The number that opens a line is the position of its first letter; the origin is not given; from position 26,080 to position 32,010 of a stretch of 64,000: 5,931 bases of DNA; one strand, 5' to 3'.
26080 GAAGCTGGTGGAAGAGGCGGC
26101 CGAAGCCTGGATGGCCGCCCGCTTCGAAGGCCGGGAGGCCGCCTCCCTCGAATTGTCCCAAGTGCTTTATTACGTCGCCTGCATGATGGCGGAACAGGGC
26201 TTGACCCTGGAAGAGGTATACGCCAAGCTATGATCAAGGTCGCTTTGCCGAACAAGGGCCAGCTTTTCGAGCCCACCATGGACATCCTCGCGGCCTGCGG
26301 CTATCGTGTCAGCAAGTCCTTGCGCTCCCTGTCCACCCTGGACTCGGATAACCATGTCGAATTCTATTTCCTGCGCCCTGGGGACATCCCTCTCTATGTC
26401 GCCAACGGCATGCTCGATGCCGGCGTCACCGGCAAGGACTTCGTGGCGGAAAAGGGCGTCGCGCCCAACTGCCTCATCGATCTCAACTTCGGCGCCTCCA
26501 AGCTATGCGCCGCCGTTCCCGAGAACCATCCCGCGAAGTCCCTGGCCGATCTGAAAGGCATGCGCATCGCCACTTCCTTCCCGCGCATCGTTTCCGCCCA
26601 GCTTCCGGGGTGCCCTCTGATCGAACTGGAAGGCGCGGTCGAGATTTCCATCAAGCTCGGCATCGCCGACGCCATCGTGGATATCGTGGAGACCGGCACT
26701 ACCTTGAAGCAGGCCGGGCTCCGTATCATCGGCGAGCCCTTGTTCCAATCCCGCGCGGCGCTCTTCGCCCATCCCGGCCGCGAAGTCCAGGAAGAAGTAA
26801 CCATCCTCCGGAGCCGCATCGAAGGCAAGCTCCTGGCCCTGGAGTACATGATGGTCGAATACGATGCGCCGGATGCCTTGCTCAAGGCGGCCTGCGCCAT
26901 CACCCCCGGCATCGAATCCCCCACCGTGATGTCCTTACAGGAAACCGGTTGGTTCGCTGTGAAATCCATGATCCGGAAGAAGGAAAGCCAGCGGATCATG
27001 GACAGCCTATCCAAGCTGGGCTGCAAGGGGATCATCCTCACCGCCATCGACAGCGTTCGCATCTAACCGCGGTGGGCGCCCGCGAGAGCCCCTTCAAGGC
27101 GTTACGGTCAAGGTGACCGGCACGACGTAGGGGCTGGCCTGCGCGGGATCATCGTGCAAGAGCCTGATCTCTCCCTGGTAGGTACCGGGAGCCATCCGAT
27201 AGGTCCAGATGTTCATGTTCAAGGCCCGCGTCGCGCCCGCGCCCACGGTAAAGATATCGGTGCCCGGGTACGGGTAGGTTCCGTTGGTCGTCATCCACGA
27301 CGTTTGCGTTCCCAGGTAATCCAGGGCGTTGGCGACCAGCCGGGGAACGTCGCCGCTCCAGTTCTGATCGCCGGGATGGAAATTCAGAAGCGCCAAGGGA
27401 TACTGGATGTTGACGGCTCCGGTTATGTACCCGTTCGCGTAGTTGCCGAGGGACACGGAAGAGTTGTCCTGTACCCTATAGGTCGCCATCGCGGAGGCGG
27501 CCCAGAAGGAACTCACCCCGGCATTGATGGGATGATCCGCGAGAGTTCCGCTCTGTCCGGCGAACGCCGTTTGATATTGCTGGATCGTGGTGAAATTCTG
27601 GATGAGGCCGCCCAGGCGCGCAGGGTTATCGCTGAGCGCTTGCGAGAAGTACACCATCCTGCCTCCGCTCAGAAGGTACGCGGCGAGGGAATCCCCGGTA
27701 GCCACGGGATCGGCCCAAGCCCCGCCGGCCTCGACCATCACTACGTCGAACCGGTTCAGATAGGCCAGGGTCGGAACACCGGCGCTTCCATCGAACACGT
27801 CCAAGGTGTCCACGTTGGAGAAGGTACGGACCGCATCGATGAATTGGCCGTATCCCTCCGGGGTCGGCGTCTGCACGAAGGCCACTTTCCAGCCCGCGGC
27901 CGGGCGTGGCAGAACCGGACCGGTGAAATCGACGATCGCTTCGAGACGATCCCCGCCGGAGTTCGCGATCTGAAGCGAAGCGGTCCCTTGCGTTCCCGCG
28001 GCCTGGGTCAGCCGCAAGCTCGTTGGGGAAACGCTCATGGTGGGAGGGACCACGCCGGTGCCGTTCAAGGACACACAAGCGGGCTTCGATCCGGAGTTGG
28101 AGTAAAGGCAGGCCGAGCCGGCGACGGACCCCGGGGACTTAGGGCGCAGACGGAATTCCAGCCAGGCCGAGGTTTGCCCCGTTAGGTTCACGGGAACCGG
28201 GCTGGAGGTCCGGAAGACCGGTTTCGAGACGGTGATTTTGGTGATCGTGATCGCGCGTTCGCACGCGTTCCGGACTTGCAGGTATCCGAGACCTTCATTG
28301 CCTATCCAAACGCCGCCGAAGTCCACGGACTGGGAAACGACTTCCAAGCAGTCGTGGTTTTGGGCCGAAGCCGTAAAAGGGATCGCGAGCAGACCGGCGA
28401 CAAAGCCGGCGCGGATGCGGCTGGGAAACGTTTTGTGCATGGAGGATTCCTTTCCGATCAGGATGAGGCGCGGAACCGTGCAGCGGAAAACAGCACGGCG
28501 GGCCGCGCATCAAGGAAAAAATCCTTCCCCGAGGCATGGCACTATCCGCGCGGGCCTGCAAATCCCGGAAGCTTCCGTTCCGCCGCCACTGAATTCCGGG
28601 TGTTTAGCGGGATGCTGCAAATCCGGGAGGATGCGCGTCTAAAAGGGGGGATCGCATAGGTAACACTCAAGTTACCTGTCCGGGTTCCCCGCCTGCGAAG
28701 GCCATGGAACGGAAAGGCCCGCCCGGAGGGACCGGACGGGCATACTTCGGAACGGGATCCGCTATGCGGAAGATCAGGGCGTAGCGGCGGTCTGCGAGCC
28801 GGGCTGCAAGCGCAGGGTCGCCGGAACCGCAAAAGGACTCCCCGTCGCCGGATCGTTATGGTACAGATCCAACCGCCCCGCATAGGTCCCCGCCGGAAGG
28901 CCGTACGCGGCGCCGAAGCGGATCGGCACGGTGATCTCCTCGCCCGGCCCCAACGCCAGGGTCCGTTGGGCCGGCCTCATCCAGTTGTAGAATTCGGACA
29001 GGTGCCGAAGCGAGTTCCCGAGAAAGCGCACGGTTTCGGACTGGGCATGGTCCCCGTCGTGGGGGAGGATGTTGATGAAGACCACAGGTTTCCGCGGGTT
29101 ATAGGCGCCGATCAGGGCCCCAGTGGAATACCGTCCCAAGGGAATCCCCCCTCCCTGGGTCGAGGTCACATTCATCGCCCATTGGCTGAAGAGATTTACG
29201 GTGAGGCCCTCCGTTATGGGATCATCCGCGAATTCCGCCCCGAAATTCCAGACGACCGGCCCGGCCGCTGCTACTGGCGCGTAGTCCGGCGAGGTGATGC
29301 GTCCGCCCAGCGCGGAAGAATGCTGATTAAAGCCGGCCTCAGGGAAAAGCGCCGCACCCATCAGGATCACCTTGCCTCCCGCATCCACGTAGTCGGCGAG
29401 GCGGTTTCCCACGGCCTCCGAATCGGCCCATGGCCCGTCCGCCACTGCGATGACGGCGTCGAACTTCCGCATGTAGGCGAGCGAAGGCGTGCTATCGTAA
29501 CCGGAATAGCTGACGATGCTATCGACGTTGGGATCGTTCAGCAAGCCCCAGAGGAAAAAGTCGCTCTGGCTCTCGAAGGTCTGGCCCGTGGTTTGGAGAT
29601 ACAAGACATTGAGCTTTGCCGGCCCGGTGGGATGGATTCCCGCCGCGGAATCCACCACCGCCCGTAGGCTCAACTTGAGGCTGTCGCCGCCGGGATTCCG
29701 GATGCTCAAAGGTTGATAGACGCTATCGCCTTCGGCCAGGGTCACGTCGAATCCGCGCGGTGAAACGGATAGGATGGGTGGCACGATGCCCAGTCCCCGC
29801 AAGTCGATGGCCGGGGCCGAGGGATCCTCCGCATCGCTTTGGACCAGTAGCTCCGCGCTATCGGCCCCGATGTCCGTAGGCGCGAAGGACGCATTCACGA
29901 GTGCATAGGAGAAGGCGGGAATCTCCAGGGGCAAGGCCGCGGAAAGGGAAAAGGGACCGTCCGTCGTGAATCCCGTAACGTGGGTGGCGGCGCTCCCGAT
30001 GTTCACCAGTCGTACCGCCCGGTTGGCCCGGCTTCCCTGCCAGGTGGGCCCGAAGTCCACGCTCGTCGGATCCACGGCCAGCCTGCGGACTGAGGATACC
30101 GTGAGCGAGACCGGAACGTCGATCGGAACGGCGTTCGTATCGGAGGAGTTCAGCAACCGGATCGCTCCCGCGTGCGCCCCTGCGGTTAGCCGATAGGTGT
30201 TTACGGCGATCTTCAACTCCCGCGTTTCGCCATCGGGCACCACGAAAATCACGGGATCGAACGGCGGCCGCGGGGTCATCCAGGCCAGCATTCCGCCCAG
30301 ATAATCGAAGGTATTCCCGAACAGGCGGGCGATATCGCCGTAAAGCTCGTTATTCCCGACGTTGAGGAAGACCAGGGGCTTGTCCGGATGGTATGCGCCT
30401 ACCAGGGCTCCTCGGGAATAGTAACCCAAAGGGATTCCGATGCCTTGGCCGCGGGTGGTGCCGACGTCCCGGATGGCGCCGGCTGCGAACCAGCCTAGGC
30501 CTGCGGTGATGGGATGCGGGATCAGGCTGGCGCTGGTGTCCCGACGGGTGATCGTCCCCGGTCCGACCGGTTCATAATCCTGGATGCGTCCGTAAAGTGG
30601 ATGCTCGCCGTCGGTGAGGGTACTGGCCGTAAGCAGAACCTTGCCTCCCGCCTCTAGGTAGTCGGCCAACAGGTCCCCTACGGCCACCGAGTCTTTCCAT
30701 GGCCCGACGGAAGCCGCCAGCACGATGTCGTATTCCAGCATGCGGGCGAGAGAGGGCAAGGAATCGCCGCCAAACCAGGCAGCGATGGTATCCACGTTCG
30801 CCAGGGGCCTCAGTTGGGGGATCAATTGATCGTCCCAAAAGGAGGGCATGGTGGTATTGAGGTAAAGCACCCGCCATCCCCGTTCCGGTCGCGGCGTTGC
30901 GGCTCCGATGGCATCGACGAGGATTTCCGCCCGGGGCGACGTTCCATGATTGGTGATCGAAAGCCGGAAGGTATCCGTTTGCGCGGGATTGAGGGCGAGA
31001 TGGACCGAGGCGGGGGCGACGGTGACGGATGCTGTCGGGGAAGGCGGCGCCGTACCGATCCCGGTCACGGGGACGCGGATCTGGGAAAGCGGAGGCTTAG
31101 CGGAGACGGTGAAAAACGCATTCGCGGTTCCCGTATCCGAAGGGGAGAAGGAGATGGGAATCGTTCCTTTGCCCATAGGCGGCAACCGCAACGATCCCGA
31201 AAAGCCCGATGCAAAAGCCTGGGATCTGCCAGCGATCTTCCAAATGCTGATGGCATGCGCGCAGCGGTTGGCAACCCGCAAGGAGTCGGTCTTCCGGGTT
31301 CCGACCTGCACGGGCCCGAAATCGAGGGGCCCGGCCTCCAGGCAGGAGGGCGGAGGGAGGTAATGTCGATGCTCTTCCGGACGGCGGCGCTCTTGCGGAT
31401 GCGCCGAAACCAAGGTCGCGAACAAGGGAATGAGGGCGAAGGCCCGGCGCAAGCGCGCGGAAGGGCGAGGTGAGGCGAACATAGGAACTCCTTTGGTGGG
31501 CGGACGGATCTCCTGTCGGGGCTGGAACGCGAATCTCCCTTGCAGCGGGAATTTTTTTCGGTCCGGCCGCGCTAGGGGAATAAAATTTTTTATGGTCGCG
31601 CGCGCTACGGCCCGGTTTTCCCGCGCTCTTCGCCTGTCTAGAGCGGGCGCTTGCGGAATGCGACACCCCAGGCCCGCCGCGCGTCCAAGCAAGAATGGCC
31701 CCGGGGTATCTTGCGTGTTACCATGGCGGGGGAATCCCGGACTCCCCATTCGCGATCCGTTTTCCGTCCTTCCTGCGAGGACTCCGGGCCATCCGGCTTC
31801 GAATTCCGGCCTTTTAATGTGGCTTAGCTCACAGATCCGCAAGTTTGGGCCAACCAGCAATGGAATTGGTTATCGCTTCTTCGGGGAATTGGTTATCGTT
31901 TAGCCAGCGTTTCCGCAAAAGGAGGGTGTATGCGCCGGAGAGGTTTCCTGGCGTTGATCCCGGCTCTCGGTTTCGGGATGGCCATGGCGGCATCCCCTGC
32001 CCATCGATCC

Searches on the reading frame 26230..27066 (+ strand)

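Call 11: search_protein_families(library=pfam, proteins=[window:26230-27066:+], max_evalue=0.001)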
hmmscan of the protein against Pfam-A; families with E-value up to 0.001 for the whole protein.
window:26230-27066:+ (278 aa): 2 families
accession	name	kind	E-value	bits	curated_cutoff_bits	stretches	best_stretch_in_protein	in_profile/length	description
PF01634.23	HisG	-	4.4e-38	131.1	25.5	1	49-198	1-157/158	ATP phosphoribosyltransferase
PF08029.16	HisG_C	-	1.2e-23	83.5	23.5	1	203-274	1-72/73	HisG, C-terminal domain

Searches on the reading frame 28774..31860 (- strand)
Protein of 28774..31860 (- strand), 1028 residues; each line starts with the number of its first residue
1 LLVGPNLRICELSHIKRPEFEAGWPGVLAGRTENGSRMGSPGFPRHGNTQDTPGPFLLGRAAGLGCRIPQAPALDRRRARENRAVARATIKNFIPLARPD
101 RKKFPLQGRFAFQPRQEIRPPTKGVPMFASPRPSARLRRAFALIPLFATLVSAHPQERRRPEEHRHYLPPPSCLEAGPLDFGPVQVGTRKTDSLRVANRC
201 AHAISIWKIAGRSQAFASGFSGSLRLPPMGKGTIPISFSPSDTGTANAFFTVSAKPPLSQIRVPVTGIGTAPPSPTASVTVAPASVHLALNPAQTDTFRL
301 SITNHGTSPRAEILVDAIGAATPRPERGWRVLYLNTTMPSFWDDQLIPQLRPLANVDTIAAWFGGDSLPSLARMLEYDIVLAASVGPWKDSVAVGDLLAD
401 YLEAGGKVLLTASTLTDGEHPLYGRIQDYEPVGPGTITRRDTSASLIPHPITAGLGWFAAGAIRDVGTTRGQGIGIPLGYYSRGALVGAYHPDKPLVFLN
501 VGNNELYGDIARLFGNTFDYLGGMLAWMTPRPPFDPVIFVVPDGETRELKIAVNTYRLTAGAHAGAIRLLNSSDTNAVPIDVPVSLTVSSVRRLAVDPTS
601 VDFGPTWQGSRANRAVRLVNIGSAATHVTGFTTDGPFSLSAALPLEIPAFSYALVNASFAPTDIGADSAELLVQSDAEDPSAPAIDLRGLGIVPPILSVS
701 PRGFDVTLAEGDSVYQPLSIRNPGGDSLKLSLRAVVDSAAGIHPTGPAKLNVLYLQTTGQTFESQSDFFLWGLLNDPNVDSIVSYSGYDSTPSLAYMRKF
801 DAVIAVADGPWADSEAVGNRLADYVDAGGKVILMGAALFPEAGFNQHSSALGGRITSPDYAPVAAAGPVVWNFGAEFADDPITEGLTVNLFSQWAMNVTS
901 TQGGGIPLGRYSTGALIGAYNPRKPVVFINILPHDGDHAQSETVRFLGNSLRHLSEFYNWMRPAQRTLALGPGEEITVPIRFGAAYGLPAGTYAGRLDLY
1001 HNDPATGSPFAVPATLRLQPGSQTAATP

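Call 11: search_protein_families(library=pfam, proteins=[window:28774-31860:-], max_evalue=0.001)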
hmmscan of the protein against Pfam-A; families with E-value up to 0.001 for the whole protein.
window:28774-31860:- (1028 aa): 4 families
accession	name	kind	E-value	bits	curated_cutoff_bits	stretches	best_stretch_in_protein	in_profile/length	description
PF15780.11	ASH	-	6.5e-11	42.7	27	1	178-253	13-89/98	Abnormal spindle-like microcephaly-assoc'd, ASPM-SPD-2-Hydin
PF22073.2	Cep192_D4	-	8.7e-11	42.4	35.5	1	179-269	11-111/112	Cep192 domain 4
PF22544.2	HYDIN_VesB_CFA65-like_Ig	-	1.1e-07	32.4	25.5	0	594-688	3-98/100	HYDIN/CFA65/VesB-like, Ig-like domain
PF12371.14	TMEM131_like_N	-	1.7e-07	31.8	28.8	1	179-252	8-82/84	Transmembrane protein 131-like N-terminal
